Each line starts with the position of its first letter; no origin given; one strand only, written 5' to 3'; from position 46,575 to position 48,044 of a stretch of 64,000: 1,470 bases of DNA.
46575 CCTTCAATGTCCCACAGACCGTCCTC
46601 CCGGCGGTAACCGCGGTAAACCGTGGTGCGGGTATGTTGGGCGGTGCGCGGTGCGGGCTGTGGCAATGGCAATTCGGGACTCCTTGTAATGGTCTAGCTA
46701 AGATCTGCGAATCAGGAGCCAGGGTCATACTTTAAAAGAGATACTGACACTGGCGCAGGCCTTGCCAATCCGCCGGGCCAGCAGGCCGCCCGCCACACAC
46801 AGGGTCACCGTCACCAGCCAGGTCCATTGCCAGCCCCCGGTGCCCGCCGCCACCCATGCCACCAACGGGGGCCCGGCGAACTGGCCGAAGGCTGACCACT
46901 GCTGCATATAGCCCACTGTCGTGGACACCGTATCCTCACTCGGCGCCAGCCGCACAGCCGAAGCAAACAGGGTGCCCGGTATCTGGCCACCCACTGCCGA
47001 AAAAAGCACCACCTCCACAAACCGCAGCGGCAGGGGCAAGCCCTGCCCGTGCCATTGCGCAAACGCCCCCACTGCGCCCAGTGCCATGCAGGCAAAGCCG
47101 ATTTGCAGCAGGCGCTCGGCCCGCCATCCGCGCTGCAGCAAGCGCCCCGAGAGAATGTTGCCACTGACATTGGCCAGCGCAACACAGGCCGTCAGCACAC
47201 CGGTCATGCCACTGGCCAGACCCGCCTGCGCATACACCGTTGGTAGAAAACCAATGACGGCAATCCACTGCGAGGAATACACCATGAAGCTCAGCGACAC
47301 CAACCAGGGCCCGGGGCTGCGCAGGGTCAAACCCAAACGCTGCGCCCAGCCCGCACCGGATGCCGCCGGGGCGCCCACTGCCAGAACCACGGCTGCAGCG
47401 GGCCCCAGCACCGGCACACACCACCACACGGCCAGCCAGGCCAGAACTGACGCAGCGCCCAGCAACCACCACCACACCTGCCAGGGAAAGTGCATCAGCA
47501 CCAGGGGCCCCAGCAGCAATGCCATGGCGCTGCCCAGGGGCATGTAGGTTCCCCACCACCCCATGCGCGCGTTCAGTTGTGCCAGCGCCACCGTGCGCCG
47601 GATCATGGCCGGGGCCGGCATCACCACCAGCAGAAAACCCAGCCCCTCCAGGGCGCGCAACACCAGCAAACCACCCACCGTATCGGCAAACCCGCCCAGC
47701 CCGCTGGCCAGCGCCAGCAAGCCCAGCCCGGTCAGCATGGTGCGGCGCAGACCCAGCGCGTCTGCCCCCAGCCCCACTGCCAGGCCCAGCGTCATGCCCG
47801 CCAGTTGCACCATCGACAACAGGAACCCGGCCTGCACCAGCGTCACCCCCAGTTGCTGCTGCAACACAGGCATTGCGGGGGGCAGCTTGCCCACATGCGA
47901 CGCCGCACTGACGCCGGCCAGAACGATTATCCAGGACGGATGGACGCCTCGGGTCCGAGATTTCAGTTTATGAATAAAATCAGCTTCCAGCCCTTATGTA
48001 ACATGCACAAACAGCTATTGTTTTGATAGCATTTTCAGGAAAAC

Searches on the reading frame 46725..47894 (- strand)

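Call 67: search_protein_families(library=pfam, proteins=[window:46725-47894:-], max_evalue=0.0001)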
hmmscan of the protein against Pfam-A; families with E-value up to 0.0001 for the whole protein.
window:46725-47894:- (389 aa): 1 family
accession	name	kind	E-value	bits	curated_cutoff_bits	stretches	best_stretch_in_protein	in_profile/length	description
PF07690.21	MFS_1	-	3.7e-30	105.5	33.4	2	4-322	15-328/347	Major Facilitator Superfamily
